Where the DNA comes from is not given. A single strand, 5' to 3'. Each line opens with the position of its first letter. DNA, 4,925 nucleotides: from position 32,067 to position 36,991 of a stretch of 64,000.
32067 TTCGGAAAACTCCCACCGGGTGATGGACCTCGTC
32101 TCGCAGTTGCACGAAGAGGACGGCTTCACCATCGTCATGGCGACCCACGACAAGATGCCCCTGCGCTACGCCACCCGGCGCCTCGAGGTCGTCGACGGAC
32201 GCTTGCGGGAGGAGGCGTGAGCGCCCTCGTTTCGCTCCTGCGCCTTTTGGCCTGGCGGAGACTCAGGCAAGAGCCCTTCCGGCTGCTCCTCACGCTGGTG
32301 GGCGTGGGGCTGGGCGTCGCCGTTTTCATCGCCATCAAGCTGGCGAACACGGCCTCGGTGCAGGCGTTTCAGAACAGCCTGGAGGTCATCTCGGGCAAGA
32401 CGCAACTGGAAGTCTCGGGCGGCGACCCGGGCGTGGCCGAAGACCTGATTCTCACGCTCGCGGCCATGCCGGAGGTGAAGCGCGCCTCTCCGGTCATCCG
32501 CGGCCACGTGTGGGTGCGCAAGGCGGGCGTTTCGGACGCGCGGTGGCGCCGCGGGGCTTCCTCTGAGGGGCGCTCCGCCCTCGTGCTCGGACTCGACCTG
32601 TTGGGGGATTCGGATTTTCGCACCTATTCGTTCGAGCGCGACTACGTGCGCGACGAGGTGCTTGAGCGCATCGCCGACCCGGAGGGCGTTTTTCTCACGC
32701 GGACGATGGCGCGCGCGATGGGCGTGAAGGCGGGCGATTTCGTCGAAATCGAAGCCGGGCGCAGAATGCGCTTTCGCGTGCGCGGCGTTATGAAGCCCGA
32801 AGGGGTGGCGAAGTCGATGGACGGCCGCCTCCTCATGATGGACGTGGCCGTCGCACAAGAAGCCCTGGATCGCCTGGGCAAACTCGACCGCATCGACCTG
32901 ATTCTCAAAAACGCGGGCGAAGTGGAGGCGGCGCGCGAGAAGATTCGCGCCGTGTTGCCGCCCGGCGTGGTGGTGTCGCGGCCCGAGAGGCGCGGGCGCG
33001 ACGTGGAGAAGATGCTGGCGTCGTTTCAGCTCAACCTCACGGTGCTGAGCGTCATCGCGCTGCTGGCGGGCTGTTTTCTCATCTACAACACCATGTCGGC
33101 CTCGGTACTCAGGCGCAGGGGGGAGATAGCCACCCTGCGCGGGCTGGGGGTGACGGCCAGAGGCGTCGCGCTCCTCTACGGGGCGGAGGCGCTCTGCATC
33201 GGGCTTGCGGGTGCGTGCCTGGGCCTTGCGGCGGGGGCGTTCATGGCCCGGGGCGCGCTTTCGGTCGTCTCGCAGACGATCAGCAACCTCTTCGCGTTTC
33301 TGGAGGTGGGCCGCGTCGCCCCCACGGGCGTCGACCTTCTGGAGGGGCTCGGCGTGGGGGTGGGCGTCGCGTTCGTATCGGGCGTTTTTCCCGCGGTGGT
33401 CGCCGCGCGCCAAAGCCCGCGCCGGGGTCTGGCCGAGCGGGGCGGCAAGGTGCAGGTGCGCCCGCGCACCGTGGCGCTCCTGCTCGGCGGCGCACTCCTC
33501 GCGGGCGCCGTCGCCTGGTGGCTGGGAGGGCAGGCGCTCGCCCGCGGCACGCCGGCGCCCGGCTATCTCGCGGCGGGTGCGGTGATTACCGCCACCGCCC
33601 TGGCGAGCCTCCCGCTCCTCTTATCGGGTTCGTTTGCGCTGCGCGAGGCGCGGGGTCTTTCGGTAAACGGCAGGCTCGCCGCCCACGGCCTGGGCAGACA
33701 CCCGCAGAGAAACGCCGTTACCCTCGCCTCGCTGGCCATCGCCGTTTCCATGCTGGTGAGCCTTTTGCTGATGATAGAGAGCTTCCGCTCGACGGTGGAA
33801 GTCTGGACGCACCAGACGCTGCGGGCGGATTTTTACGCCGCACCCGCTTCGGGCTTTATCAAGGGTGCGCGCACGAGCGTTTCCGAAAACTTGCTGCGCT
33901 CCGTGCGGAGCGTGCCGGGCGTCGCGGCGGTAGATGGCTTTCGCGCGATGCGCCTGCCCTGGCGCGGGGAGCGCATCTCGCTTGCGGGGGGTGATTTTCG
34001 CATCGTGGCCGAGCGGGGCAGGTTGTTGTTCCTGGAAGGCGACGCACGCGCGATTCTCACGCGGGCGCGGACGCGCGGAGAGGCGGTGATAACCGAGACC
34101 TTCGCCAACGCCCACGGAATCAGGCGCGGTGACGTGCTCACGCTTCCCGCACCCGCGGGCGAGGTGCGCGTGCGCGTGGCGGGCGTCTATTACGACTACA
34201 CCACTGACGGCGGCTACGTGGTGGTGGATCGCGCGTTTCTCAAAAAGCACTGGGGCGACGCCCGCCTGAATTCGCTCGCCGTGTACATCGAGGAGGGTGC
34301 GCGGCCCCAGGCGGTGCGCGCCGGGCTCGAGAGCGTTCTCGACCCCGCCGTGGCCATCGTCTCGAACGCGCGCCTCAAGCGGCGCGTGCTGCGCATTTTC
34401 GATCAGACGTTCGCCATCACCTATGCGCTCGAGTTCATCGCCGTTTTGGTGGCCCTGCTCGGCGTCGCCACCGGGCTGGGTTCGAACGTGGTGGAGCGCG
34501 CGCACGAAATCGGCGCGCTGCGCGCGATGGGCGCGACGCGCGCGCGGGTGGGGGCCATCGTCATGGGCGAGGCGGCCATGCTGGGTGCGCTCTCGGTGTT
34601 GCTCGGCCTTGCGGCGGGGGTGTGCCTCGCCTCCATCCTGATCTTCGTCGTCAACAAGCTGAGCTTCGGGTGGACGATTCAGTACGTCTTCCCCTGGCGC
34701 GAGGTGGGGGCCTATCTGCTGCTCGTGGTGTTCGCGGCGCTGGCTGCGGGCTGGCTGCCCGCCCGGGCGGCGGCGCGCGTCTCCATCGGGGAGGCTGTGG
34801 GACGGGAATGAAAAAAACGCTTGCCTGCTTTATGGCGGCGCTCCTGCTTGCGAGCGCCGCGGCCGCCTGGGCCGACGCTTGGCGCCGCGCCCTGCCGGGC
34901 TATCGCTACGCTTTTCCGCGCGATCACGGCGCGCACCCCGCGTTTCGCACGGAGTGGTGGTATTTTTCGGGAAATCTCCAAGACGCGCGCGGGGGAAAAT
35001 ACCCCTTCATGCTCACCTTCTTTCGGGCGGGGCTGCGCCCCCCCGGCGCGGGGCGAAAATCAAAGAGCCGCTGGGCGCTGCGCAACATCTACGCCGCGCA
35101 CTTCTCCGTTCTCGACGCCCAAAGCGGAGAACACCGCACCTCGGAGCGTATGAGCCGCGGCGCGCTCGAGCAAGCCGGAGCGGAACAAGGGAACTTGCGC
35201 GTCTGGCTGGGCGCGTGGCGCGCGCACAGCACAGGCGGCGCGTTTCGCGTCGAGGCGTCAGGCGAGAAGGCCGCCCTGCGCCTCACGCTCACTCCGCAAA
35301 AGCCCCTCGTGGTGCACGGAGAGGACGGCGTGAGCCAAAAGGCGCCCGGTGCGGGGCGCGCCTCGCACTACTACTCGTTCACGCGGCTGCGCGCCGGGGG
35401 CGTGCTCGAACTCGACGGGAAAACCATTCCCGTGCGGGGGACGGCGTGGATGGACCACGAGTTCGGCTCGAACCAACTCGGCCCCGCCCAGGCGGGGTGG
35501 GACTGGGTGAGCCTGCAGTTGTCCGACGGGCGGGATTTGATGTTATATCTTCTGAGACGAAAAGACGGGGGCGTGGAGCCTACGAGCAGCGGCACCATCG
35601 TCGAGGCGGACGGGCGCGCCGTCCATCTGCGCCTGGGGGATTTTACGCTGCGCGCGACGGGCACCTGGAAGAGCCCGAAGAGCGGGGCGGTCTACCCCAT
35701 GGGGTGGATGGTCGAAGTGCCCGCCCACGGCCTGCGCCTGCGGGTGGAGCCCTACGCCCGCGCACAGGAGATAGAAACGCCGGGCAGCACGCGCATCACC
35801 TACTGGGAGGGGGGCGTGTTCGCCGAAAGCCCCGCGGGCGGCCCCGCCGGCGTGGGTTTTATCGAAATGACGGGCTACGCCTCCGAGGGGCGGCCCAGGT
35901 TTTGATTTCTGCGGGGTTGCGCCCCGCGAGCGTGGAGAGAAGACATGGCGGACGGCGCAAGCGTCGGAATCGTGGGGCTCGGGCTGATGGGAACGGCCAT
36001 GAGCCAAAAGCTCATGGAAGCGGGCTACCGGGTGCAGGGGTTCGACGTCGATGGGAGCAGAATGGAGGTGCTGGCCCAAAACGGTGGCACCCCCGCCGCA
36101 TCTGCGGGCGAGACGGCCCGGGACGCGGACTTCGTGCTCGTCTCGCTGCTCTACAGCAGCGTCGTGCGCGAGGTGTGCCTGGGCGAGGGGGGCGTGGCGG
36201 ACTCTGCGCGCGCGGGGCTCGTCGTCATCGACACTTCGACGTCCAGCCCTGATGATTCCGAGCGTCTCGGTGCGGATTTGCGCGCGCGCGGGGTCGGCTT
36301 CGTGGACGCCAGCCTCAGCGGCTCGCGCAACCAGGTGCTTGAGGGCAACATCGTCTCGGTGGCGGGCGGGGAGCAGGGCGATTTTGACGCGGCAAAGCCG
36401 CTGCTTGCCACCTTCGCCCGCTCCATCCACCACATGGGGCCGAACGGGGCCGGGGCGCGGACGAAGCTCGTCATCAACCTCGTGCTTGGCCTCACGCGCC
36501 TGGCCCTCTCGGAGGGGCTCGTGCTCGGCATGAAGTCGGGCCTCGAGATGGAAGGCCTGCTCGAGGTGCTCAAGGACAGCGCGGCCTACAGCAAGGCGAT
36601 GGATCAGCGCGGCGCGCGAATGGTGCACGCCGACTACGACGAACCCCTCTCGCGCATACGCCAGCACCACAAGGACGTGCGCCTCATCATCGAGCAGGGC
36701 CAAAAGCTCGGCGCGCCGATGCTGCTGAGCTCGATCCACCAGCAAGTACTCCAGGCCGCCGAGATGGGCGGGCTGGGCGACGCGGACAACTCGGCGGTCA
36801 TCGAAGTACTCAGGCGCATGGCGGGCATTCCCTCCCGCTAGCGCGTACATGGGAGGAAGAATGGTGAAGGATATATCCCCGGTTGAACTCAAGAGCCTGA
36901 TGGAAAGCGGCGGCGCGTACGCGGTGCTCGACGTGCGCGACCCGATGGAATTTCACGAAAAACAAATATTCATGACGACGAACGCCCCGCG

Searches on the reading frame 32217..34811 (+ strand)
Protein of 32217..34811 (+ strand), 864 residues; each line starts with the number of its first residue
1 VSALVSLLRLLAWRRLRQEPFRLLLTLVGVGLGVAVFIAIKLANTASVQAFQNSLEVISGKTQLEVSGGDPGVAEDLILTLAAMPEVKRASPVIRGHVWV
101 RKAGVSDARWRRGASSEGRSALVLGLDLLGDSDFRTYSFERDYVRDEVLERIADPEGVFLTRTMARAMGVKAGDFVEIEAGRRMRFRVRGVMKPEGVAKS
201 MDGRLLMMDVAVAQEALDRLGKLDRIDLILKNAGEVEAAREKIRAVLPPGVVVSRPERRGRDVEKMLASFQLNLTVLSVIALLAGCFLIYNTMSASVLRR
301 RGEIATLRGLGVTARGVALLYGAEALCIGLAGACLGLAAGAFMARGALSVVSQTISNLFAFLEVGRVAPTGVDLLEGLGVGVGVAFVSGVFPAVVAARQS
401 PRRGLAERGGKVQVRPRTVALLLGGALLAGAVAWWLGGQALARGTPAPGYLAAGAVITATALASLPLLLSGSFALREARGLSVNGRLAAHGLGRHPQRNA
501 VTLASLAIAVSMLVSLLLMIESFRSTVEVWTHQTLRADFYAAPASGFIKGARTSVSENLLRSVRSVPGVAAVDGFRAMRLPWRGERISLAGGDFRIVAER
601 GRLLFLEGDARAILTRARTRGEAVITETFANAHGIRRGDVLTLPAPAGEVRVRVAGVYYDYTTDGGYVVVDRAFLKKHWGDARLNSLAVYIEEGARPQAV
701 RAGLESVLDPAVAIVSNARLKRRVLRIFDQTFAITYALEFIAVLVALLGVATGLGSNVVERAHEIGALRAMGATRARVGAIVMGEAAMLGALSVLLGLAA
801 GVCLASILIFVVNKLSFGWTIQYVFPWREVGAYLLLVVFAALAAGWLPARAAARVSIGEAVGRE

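Call 63: search_protein_families(library=pfam, proteins=[window:32217-34811:+], max_evalue=0.001)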
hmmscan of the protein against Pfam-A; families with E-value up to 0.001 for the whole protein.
window:32217-34811:+ (864 aa): 2 families
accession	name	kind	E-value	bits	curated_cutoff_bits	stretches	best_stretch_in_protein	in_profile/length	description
PF02687.27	FtsX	-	4.2e-28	98.3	25.5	2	740-856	5-119/120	FtsX-like permease C-terminal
PF12704.14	MacB_PCD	-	2e-23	84.2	27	2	24-245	2-206/207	MacB-like periplasmic core domain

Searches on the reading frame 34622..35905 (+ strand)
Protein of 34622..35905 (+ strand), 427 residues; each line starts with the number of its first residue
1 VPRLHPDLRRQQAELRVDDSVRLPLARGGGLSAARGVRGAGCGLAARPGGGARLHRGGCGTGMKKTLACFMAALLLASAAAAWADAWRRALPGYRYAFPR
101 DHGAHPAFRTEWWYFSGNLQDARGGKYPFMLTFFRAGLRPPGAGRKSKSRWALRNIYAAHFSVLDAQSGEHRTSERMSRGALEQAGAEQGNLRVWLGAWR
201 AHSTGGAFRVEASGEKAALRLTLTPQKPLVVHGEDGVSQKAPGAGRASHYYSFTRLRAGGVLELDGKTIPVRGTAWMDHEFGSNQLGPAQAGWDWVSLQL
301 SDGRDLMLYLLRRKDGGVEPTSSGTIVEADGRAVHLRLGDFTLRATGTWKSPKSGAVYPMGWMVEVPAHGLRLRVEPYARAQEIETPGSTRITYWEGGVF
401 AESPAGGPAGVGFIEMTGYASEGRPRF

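Call 63: search_protein_families(library=pfam, proteins=[window:34622-35905:+], max_evalue=0.001)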
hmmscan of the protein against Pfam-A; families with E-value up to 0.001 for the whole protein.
window:34622-35905:+ (427 aa): 2 families
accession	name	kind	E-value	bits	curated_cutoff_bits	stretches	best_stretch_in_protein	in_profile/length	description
PF07143.17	CrtC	-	2.5e-54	184.9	22.5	1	110-283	1-168/168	CrtC N-terminal lipocalin domain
PF17186.10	Lipocalin_9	-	7.8e-41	139.7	26.2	1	287-419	2-131/131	Lipocalin-like domain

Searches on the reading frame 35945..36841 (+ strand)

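Call 4: search_protein_families(library=pfam, proteins=[window:35945-36841:+], max_evalue=0.01)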
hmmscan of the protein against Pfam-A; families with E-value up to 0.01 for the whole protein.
window:35945-36841:+ (298 aa): 8 families
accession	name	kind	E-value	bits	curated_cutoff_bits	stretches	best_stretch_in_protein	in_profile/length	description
PF03446.21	NAD_binding_2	-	4.1e-37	128.1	21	1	7-165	2-161/161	NAD binding domain of 6-phosphogluconate dehydrogenase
PF14833.11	NAD_binding_11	-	1.3e-27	97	30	1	168-289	1-122/122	NAD-binding of NADP-dependent 3-hydroxyisobutyrate dehydrogenase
PF03807.23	F420_oxidored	-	2.6e-06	28.3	21.6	1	7-98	2-92/94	NADP oxidoreductase coenzyme F420-dependent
PF02826.25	2-Hacid_dh_C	-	2.8e-05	24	25.1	1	4-69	36-100/178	D-isomer specific 2-hydroxyacid dehydrogenase, NAD binding domain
PF02737.24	3HCDH_N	-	0.0015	18.9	22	1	7-43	2-38/180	3-hydroxyacyl-CoA dehydrogenase, NAD binding domain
PF21761.2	RedAm-like_C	-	0.004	17.9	27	1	190-291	25-127/127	NADPH-dependent reductive aminase-like, C-terminal domain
PF07991.19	KARI_N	-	0.0053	16.8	20.6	1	4-66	4-66/165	Acetohydroxy acid isomeroreductase, NADPH-binding domain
PF10727.15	Rossmann-like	-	0.006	16.8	23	0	6-99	16-109/131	Rossmann-like domain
